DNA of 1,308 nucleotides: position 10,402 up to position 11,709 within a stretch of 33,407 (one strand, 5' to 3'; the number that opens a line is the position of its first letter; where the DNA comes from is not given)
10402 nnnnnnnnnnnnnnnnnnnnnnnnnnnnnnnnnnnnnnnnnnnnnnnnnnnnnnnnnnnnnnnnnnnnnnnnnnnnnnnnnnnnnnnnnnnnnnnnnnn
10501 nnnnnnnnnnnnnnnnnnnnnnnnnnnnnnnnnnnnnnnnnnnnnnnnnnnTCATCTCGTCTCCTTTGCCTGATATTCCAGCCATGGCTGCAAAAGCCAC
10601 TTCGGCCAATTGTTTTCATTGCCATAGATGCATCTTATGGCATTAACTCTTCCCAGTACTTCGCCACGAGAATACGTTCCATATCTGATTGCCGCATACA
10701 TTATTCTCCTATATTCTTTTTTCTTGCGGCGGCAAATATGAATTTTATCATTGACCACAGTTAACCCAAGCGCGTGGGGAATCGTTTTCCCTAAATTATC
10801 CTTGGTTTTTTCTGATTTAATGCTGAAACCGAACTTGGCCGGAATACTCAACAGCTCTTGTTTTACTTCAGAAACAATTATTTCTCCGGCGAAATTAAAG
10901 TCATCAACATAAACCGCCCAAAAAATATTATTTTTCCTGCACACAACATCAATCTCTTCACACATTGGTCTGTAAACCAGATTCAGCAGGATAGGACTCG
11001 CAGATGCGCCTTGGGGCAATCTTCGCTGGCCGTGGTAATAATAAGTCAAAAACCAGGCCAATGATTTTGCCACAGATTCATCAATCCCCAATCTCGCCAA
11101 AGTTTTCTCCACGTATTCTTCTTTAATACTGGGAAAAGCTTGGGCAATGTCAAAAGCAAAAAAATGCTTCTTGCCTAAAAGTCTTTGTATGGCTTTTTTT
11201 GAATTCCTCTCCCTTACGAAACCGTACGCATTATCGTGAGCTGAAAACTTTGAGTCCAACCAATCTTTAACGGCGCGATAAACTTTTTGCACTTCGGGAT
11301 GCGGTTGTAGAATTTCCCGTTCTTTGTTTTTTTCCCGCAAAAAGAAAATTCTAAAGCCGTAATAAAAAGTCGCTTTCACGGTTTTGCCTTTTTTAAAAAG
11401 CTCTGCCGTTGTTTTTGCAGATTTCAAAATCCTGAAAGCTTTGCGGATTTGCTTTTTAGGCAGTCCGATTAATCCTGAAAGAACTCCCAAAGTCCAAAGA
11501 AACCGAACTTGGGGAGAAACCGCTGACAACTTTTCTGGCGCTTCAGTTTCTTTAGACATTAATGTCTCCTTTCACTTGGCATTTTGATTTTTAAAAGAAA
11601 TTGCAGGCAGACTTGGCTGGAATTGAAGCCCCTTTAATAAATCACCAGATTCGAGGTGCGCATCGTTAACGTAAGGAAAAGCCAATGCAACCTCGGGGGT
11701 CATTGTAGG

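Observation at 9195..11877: Retron-like cassette whose third component is a DnaB-family protein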

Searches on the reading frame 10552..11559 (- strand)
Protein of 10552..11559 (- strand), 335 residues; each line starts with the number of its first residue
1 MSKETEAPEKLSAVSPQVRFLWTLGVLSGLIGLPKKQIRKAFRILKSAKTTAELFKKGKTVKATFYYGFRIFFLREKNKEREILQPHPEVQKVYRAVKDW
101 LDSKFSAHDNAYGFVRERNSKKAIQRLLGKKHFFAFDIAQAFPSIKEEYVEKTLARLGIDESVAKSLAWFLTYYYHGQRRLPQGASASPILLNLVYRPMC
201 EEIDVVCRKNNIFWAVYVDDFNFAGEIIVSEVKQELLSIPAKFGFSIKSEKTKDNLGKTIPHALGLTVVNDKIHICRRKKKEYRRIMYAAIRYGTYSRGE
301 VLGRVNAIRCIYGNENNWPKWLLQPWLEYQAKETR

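Call 3: search_protein_families(library=pfam, proteins=[window:10552-11559:-], max_evalue=0.1)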
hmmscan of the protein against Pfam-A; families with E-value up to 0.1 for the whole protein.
window:10552-11559:- (335 aa): 3 families
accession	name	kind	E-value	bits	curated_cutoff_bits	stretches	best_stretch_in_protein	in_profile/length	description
PF00078.32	RVT_1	-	1.3e-16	61.4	29.6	1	79-267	8-204/205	Reverse transcriptase (RNA-dependent DNA polymerase)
PF22304.1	ASLyase_C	-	0.019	15.5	27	0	43-67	23-48/55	Adenylosuccinate Lyase, C-terminal domain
PF18017.8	SAM_4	-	0.084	13.4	23.6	0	255-288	44-77/84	SAM domain (Sterile alpha motif)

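Call 4: search_protein_families(library=padloc, proteins=[window:10552-11559:-], max_evalue=0.1)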
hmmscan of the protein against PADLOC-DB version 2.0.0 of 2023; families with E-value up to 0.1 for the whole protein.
window:10552-11559:- (335 aa): 50 families (the best 25 are shown)
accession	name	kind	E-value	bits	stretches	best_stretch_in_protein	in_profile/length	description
PDLC02943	RT_III-A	-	7.1e-41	138.2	1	60-300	44-278/322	-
PDLC02942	RT_III-A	-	2.7e-36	123.3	1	55-298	59-295/341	-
PDLC02946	RT_III-A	-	7.7e-35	118.6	1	59-299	55-288/330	-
PDLC02941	RT_II-A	-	8.1e-34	115.2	1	50-306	25-276/309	-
PDLC02952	RT_VI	-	6e-33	112.3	1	49-290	17-249/279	-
PDLC03739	RT_Ec107-like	-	6.2e-32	109.2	1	73-299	42-264/307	retron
PDLC02955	RT_X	-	1.3e-29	101.4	1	65-289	24-241/272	-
PDLC02958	RT-DUF3800_VII-A1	-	2.4e-29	100.4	1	80-296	71-287/575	single gene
PDLC02957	RT-DUF3800_VII-A1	-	2.9e-29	100.1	1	77-296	69-289/577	single gene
PDLC02960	RT-Protease_XI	-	7.9e-29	99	1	62-295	30-268/506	single gene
PDLC02959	RT-Protease_XI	-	2.2e-28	97.4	1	62-295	26-271/510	single gene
PDLC02948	RT_IX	-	4.2e-28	96.3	1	69-279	71-278/317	-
PDLC02953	RT_VII-A2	-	6.2e-27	92.7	1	90-295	70-270/329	-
PDLC02945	RT_III-A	-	6.9e-27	92.4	1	27-300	46-320/362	-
PDLC02956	RT_XIII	-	1.3e-26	91.7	1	59-295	138-387/469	-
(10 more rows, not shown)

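Call 6: find_homologous_proteins(query=window:10552-11559:-, max_evalue=0.00001)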
Query window:10552-11559:- (335 aa): 69 proteins with E <= 0.00001 among 1704 candidates.
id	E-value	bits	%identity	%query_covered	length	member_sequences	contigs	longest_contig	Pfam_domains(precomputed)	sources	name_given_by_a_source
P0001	3.4e-222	755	99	100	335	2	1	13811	PF00078.33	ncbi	-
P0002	3.4e-132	459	61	99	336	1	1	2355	PF00078.33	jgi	jgi:RNA-directed DNA polymerase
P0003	3.5e-131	455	60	96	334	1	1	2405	PF00078.33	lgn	-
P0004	6.1e-131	455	59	99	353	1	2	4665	PF00078.33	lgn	-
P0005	3.0e-122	426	58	99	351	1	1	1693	PF00078.33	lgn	-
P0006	1.4e-120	421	57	98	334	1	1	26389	PF00078.33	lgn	-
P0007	2.5e-119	417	56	99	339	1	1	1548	PF00078.33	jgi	jgi:hypothetical protein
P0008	1.1e-117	411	53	99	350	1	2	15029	PF00078.33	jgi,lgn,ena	-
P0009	9.8e-117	408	55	99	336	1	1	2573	PF00078.33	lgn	-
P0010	4.2e-116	406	57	94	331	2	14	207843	PF00078.33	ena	-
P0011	6.6e-116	405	56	93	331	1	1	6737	PF00078.33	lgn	-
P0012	3.8e-115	403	56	94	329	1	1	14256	PF00078.33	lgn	-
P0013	4.0e-114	399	54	100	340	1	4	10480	PF00078.33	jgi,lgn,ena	-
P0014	1.7e-112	394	52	98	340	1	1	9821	PF00078.33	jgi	-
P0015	3.1e-112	393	55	97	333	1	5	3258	PF00078.33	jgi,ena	-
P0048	1.8e-96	341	50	92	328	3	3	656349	PF00078.33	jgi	jgi:hypothetical protein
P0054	5.0e-89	317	44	96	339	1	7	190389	PF00078.33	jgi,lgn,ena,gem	-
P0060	2.0e-21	95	28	86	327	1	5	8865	PF00078.33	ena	-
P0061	2.2e-12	65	29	70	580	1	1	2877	PF00078.33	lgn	-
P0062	2.6e-11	62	26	67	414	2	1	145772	PF00078.33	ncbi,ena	-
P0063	9.5e-10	56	26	67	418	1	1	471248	PF00078.33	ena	-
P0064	1.4e-7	49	27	67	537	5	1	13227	PF00078.33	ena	-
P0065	1.8e-7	49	24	77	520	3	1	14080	PF00078.33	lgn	-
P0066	3.4e-7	48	24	77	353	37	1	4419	PF00078.33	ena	-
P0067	4.7e-7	48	23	91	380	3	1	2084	PF00078.33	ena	-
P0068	3.7e-6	45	25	66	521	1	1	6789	PF00078.33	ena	-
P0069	8.3e-6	43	24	68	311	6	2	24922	PF00078.33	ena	-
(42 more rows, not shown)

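Call 10: find_related_loci(query=A1, collection=genome_contigs, flank=6000)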
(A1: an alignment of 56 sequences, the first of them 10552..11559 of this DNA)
Query A1 (335 aa) in genome_contigs; peptide patterns used: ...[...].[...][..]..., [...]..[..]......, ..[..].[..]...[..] (x = any residue, [..] = any of these).
110 stretches matched a pattern; 10 encode a relative of the query (tblastn E <= 1e-3); 9 distinct loci.
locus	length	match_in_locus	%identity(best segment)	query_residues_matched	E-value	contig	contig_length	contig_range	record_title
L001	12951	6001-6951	54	11-324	3e-113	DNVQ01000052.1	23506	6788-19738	MAG TPA_asm: Candidatus Moraniibacteriota bacterium isolate UBA12141 contig_485, whole genome shotgun sequence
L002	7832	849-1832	51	11-332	7e-110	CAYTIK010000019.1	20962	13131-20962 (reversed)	MAG TPA_asm: uncultured Bdellovibrionales bacterium isolate SRP062349_co5_330 genome assembly, contig: NODE_734_length_2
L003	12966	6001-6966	50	11-324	2e-106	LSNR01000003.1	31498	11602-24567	MAG: Parcubacteria group bacterium M6-OD1-3 Contig95, whole genome shotgun sequence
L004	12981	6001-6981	52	11-332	5e-106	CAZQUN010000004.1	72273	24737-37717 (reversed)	MAG TPA_asm: uncultured Candidatus Saccharibacteria bacterium isolate SRP167671_co2_124 genome assembly, contig: NODE_43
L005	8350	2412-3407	51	1-332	8e-105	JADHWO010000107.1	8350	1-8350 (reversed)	MAG: Candidatus Aminicenantes bacterium isolate BS750m-G29 BS-750m-C16950, whole genome shotgun sequence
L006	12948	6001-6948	49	14-322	3e-97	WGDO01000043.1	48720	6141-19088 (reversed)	MAG: Patescibacteria group bacterium isolate S145_42 k151_265918, whole genome shotgun sequence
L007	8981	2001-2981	45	1-327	4e-93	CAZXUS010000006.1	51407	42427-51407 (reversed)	MAG TPA_asm: uncultured Bdellovibrionales bacterium isolate SRP191223_co1_52 genome assembly, contig: NODE_401_length_51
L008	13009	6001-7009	57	3-330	1e-88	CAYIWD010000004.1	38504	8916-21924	MAG TPA_asm: uncultured Candidatus Saccharibacteria bacterium isolate ERP119705_co3_600 genome assembly, contig: NODE_10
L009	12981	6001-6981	45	1-327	5e-84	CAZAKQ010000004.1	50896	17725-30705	MAG TPA_asm: uncultured Candidatus Saccharibacteria bacterium isolate SRP200020_co3_82 genome assembly, contig: NODE_873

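Call 19: find_encoding_contigs(protein=P0048, flank=10000, max_places=3)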
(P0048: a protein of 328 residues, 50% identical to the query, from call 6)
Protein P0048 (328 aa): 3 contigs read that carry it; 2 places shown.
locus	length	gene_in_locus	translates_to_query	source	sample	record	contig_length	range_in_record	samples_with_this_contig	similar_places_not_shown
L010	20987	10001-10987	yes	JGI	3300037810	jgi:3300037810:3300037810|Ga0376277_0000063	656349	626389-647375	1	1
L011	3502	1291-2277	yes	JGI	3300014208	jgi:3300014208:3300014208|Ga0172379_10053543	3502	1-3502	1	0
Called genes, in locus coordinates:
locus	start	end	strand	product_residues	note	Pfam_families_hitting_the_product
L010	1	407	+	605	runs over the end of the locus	PF00092:VWA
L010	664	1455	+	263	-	-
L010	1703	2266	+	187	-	-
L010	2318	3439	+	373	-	-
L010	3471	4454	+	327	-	-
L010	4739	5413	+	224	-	-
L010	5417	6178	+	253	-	-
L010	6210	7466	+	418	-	-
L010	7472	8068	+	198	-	PF04011:LemA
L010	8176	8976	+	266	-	PF04536:TPM_phosphatase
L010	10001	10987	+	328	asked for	PF00078:RVT_1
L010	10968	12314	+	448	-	PF00772:DnaB, PF03796:DnaB_C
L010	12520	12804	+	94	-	-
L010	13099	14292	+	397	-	PF00009:GTP_EFTU, PF03144:GTP_EFTU_D2, PF03143:GTP_EFTU_D3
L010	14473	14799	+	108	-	PF00338:Ribosomal_S10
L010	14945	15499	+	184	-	PF00297:Ribosomal_L3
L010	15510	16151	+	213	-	PF00573:Ribosomal_L4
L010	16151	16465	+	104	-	PF00276:Ribosomal_L23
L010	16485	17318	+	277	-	PF00181:Ribosomal_L2_N, PF03947:Ribosomal_L2_C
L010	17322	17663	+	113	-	PF00203:Ribosomal_S19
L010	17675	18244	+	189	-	PF00237:Ribosomal_L22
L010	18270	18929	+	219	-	PF07650:KH_2, PF05316:VAR1 (faint), PF00189:Ribosomal_S3_C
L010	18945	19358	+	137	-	PF00252:Ribosomal_L16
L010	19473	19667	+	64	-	PF00831:Ribosomal_L29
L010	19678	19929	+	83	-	PF00366:Ribosomal_S17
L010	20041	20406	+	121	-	PF00238:Ribosomal_L14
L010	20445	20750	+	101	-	PF00467:KOW (weak), PF17136:ribosomal_L24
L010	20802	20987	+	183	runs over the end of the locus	PF00281:Ribosomal_L5, PF00673:Ribosomal_L5_C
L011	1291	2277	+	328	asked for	PF00078:RVT_1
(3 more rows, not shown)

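Call 20: find_encoding_contigs(protein=P0010, flank=10000, max_places=3)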
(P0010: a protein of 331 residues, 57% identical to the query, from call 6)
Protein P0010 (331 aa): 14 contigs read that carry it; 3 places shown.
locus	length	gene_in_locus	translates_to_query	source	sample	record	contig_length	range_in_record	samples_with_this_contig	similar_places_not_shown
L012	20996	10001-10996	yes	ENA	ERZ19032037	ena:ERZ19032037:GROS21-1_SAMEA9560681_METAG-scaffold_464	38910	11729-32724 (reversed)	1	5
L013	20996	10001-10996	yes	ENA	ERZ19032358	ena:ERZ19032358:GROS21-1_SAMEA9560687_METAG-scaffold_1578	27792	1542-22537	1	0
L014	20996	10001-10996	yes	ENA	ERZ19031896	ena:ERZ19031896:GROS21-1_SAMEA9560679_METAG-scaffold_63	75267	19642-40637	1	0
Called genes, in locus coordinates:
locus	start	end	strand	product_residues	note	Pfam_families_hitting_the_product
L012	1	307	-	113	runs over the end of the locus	PF01541:GIY-YIG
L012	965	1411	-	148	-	PF01668:SmpB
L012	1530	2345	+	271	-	PF00696:AA_kinase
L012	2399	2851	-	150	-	PF00293:NUDIX (weak)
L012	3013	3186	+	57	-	-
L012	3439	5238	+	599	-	PF00009:GTP_EFTU, PF01926:MMR_HSR1 (weak), PF22042:EF-G_D2, PF03144:GTP_EFTU_D2, PF00679:EFG_C, PF21018:BipA_C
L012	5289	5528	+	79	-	PF18898:DUF5654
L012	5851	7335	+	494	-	-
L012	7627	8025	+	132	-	-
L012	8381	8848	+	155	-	-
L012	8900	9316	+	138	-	-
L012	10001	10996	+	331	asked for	PF00078:RVT_1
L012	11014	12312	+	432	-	PF00772:DnaB, PF03796:DnaB_C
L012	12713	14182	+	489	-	-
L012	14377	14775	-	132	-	-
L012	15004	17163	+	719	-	PF22745:Nlig-Ia, PF01653:DNA_ligase_aden, PF03120:OB_DNA_ligase, PF12826:HHH_2 (faint), PF14520:HHH_5 (faint), PF00533:BRCT, PF12738:PTCB-BRCT (weak)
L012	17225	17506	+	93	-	PF02686:GatC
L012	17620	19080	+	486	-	PF01425:Amidase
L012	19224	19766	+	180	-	-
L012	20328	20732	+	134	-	-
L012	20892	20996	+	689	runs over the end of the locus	PF02518:HATPase_c, PF00204:DNA_gyraseB, PF01751:Toprim, PF00986:DNA_gyraseB_C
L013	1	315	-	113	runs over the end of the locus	PF01541:GIY-YIG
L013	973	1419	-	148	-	PF01668:SmpB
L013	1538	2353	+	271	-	PF00696:AA_kinase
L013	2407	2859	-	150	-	PF00293:NUDIX (weak)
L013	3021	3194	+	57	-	-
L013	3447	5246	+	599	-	PF00009:GTP_EFTU, PF01926:MMR_HSR1 (weak), PF22042:EF-G_D2, PF03144:GTP_EFTU_D2, PF00679:EFG_C, PF21018:BipA_C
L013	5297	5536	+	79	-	PF18898:DUF5654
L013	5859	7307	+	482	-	-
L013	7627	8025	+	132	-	-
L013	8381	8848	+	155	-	-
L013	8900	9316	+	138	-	-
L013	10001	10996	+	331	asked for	PF00078:RVT_1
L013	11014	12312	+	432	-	PF00772:DnaB, PF03796:DnaB_C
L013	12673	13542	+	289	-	-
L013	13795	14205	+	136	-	-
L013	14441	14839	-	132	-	-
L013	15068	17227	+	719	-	PF22745:Nlig-Ia, PF01653:DNA_ligase_aden, PF03120:OB_DNA_ligase, PF12826:HHH_2 (faint), PF14520:HHH_5 (faint), PF00533:BRCT, PF12738:PTCB-BRCT (weak)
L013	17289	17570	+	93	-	PF02686:GatC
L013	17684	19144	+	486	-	PF01425:Amidase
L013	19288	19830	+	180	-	-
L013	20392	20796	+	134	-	-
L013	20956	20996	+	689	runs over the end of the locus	PF02518:HATPase_c, PF00204:DNA_gyraseB, PF01751:Toprim, PF00986:DNA_gyraseB_C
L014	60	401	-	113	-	PF01541:GIY-YIG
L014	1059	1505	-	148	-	PF01668:SmpB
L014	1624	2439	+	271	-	PF00696:AA_kinase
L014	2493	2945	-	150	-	PF00293:NUDIX (weak)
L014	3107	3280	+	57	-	-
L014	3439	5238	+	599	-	PF00009:GTP_EFTU, PF01926:MMR_HSR1 (weak), PF22042:EF-G_D2, PF03144:GTP_EFTU_D2, PF00679:EFG_C, PF21018:BipA_C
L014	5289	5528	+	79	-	PF18898:DUF5654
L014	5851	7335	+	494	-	-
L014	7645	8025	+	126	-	-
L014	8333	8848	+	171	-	-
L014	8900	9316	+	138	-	-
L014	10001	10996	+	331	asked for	PF00078:RVT_1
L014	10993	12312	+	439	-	PF00772:DnaB, PF03796:DnaB_C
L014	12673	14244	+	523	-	PF04851:ResIII, PF00270:DEAD, PF00271:Helicase_C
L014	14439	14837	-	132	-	-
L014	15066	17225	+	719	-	PF22745:Nlig-Ia, PF01653:DNA_ligase_aden, PF03120:OB_DNA_ligase, PF12826:HHH_2 (faint), PF14520:HHH_5 (faint), PF00533:BRCT, PF12738:PTCB-BRCT (weak)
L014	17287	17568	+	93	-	PF02686:GatC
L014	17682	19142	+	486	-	PF01425:Amidase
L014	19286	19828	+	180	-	-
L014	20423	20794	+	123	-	-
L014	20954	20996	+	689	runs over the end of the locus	PF02518:HATPase_c, PF00204:DNA_gyraseB, PF01751:Toprim, PF00986:DNA_gyraseB_C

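Call 21: find_encoding_contigs(protein=P0054, flank=10000, max_places=3)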
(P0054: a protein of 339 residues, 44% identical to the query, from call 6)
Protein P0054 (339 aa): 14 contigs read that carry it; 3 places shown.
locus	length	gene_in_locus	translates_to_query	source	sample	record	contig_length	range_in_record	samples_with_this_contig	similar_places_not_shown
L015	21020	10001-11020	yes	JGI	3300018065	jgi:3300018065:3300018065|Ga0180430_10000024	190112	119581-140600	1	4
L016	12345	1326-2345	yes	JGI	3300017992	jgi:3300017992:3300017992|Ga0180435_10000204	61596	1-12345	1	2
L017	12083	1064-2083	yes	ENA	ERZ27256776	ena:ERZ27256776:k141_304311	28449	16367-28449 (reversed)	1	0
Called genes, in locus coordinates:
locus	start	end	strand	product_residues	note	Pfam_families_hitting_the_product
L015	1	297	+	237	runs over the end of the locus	PF13353:Fer4_12, PF04055:Radical_SAM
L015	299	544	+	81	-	-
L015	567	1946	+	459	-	PF22842:Pel9A-like_beta_helix (weak), PF05048:NosD, PF13229:Beta_helix, PF07602:DUF1565 (weak)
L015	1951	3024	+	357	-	PF21088:MS_channel_1st, PF00924:MS_channel_2nd, PF21082:MS_channel_3rd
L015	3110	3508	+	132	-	-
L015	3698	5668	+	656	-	PF02518:HATPase_c, PF00204:DNA_gyraseB, PF01751:Toprim, PF00986:DNA_gyraseB_C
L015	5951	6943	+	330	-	PF00044:Gp_dh_N, PF02800:Gp_dh_C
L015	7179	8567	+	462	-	PF21799:MurD-like_N, PF08245:Mur_ligase_M, PF02875:Mur_ligase_C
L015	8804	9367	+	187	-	PF13207:AAA_17, PF13238:AAA_18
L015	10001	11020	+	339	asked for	PF00078:RVT_1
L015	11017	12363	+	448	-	PF00772:DnaB, PF03796:DnaB_C, PF06745:ATPase (weak)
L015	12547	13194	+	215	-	PF10502:Peptidase_S26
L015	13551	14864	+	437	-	PF13393:tRNA-synt_His, PF00587:tRNA-synt_2b, PF03129:HGTP_anticodon (weak)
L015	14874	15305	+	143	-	-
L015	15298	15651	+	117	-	PF11969:DcpS_C, PF01230:HIT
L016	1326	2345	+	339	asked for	PF00078:RVT_1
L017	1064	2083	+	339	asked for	PF00078:RVT_1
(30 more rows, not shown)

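Call 24: find_related_loci(query=A1, collection=metagenome_contigs, flank=5000)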
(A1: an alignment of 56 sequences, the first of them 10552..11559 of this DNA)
Query A1 (335 aa) in metagenome_contigs; peptide patterns used: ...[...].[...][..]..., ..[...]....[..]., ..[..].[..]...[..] (x = any residue, [..] = any of these).
163 stretches matched a pattern; 23 encode a relative of the query (tblastn E <= 1e-3); 22 distinct loci.
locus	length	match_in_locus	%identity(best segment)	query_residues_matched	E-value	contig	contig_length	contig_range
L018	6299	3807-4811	100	1-335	0e+0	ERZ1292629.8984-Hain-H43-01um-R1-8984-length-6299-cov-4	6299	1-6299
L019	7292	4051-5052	54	1-334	2e-120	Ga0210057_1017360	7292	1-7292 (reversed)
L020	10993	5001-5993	53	1-332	2e-119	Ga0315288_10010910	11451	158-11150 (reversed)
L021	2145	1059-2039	55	1-324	4e-125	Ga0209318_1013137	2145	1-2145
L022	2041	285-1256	54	1-322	2e-124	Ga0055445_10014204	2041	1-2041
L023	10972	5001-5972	52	9-332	7e-114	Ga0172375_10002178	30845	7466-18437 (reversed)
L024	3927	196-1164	51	11-332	1e-110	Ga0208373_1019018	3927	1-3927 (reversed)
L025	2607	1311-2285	50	9-332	8e-112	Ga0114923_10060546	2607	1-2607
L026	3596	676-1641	50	11-324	7e-109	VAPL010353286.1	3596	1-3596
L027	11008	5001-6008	49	3-330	5e-107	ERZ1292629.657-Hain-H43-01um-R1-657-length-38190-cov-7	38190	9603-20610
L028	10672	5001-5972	51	9-332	1e-101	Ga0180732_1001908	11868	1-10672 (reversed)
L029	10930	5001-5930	50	22-330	2e-101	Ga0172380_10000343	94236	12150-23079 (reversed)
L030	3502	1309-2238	50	22-330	6e-103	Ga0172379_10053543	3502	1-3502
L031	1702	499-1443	50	15-322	2e-104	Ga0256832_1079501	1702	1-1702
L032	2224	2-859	53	52-335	1e-101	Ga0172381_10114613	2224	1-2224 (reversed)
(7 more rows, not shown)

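Call 27: find_encoding_contigs(protein=P0060, flank=8000, max_places=2)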
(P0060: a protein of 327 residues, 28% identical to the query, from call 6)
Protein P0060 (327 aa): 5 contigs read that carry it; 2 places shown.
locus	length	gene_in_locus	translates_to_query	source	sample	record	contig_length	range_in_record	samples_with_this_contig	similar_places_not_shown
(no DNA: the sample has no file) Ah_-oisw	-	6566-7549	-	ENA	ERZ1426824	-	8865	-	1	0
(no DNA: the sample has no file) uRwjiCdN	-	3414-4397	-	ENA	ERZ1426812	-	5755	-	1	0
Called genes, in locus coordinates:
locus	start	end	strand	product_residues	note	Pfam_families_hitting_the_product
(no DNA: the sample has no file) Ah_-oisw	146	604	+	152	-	-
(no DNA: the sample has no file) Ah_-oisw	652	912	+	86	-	-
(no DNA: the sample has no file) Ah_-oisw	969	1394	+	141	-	-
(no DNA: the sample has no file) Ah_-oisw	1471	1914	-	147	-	PF02675:AdoMet_dc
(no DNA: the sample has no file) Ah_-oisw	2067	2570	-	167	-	PF00889:EF_TS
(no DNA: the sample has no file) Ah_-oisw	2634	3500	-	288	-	PF00318:Ribosomal_S2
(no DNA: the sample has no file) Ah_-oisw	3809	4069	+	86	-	PF01197:Ribosomal_L31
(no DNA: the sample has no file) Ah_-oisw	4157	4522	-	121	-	-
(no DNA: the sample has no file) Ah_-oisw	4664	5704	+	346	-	PF03462:PCRF, PF00472:RF-1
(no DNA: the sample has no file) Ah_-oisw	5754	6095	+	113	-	-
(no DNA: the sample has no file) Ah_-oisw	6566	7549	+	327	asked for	PF00078:RVT_1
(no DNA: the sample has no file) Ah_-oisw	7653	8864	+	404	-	?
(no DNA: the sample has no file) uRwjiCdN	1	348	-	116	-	?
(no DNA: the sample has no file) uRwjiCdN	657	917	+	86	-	PF01197:Ribosomal_L31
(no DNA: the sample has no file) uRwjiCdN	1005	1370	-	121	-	-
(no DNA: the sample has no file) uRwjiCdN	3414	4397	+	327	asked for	PF00078:RVT_1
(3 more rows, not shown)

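Call 33: find_related_loci(query=A1, collection=viral_contigs, flank=8000)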
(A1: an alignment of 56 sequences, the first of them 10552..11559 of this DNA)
Query A1 (335 aa) in viral_contigs; peptide patterns used: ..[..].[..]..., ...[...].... (x = any residue, [..] = any of these).
70 stretches matched a pattern, but none encodes a relative of the query by tblastn (E <= 1e-3).
